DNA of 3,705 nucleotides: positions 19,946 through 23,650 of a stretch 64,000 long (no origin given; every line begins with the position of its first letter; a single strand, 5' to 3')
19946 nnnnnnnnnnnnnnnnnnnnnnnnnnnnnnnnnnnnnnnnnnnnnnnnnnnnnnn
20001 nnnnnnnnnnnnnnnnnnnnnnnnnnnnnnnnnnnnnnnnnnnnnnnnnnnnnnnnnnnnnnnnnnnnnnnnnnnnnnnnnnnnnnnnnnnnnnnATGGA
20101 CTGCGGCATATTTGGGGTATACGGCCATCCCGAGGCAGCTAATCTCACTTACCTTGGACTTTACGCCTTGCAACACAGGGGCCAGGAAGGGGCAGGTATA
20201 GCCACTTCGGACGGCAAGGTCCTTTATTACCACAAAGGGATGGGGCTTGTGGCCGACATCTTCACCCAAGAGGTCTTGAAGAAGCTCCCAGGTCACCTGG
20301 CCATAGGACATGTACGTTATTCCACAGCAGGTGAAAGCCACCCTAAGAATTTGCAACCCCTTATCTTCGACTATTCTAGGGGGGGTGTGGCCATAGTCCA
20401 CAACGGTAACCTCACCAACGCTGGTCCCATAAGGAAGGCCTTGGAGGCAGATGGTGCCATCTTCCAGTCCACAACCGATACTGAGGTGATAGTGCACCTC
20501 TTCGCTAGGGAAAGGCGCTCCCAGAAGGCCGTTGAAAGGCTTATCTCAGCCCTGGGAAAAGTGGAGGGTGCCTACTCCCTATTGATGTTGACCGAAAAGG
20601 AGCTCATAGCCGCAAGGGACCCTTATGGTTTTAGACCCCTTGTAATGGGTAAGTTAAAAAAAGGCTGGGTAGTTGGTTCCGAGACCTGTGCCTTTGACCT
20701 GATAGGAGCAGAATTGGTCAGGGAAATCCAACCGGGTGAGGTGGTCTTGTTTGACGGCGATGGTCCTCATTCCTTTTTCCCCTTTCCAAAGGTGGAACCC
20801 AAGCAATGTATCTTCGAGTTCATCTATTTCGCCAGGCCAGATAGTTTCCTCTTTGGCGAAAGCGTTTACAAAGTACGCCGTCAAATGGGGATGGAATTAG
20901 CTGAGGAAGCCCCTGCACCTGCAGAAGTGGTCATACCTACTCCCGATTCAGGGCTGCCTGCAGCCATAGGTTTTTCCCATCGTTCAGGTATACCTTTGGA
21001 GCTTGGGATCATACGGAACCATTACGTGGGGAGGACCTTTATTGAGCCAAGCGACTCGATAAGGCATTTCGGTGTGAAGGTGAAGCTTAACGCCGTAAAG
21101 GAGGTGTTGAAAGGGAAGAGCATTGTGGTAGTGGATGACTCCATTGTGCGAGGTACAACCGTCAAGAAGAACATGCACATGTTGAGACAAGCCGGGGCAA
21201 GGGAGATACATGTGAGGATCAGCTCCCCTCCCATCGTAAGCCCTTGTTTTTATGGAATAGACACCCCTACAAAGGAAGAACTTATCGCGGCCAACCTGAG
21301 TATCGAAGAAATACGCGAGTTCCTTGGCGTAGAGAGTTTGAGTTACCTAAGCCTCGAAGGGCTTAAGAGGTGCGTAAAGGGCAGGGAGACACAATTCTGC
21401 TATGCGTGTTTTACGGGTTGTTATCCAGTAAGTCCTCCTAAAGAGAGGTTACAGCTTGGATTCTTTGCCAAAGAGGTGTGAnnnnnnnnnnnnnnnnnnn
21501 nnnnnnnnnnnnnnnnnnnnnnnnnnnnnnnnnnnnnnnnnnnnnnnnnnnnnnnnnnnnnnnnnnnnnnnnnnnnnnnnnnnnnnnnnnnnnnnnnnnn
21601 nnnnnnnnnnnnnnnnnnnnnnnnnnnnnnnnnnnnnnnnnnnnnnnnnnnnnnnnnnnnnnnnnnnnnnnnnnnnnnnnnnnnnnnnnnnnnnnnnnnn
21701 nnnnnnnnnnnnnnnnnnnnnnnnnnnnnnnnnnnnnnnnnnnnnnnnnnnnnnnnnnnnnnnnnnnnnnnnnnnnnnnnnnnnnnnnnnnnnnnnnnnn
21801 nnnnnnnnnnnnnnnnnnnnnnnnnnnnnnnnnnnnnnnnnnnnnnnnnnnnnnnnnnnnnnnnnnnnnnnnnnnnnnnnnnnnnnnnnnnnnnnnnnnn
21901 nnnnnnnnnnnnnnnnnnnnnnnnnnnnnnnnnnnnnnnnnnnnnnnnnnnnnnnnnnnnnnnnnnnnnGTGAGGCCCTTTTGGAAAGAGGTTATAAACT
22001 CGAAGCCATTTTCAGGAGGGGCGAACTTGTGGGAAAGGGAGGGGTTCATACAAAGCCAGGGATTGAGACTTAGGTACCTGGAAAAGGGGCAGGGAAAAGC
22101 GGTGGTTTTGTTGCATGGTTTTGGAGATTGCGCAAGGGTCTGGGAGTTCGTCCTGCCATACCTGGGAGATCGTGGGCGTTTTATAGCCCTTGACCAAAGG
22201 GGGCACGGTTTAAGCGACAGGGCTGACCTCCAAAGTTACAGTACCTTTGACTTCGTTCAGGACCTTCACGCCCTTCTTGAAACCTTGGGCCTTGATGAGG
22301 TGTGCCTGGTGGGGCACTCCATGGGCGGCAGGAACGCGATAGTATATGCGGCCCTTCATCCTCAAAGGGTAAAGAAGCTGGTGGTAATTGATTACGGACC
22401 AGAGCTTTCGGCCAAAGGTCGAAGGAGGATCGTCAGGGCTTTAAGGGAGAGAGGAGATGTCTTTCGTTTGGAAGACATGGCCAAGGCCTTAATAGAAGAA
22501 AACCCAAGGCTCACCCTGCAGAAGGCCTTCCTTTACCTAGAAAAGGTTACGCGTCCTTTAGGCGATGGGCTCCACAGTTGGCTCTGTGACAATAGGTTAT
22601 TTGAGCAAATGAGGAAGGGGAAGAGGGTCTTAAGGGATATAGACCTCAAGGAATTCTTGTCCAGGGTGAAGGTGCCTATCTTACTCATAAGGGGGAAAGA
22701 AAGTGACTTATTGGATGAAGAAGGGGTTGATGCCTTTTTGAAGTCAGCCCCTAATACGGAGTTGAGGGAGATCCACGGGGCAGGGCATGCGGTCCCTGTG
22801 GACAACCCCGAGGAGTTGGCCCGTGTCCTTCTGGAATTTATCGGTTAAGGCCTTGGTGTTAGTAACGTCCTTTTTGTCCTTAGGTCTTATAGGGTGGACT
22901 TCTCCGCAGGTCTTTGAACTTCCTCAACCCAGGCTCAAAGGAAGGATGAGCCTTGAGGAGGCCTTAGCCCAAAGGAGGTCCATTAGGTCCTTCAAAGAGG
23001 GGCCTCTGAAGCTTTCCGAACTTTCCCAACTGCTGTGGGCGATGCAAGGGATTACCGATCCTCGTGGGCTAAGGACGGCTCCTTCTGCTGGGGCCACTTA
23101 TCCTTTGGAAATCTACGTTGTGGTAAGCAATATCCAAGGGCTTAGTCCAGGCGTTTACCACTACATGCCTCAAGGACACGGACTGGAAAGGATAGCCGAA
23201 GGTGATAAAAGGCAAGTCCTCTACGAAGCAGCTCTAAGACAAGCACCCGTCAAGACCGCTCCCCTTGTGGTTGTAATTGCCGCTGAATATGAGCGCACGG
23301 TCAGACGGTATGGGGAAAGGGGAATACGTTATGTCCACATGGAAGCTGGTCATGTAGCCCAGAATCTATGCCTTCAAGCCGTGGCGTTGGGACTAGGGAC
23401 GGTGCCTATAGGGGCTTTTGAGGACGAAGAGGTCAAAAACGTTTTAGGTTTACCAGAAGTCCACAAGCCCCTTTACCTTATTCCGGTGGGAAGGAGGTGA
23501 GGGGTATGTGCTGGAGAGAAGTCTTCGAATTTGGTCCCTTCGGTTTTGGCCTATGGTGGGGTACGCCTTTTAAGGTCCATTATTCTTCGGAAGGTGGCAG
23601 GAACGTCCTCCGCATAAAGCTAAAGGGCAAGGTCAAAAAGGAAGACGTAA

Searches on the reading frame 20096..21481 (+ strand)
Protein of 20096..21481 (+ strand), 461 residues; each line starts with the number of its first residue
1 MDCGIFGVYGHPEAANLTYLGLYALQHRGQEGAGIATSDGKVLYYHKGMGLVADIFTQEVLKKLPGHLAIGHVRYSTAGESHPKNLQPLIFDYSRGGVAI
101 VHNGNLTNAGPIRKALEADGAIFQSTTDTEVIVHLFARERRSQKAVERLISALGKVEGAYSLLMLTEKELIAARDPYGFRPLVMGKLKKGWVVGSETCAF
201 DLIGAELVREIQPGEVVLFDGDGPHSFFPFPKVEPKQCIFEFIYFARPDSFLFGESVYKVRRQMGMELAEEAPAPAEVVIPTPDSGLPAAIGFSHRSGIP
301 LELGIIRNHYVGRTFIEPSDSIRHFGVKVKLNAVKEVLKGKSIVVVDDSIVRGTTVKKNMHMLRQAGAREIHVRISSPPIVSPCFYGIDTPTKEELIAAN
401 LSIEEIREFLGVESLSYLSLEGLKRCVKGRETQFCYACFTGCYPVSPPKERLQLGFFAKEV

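Call 97: search_protein_families(library=pfam, proteins=[window:20096-21481:+], max_evalue=0.00001)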
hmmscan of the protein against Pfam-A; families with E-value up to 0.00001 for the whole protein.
window:20096-21481:+ (461 aa): 2 families
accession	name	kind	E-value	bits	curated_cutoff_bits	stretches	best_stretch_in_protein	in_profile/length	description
PF13537.11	GATase_7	-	6.7e-20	71.8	25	1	81-200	8-121/123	Glutamine amidotransferase domain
PF13522.11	GATase_6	-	6.3e-19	68.7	27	1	65-196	9-130/130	Glutamine amidotransferase domain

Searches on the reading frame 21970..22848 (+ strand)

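Call 97: search_protein_families(library=pfam, proteins=[window:21970-22848:+], max_evalue=0.00001)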
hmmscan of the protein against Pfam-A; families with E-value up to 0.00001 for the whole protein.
window:21970-22848:+ (292 aa): 3 families
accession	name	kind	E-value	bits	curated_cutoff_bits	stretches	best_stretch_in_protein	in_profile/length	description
PF00561.26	Abhydrolase_1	-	1.5e-30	107.1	25.8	1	44-141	2-101/245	alpha/beta hydrolase fold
PF12697.13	Abhydrolase_6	-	5.4e-25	89.8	26.3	1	45-285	1-216/217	Alpha/beta hydrolase family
PF12146.15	Hydrolase_4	-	7.8e-22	78.2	27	1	43-277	5-236/239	Serine aminopeptidase, S33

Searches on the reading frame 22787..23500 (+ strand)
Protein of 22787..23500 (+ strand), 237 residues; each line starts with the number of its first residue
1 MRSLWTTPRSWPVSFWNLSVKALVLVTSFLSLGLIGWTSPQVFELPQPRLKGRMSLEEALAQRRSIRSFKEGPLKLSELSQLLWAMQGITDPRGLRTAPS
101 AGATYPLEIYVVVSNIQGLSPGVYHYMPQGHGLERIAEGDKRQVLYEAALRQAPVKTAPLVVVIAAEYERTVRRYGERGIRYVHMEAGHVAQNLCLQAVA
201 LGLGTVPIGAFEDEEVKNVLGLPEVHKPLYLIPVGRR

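Call 10: search_protein_families(library=pfam, proteins=[window:22787-23500:+], max_evalue=0.00001)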
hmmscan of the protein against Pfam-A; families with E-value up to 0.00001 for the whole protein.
window:22787-23500:+ (237 aa): 1 family
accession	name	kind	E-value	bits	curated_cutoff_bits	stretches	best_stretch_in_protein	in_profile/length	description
PF00881.29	Nitroreductase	-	2.7e-35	122.4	23.5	1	60-236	1-167/167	Nitroreductase family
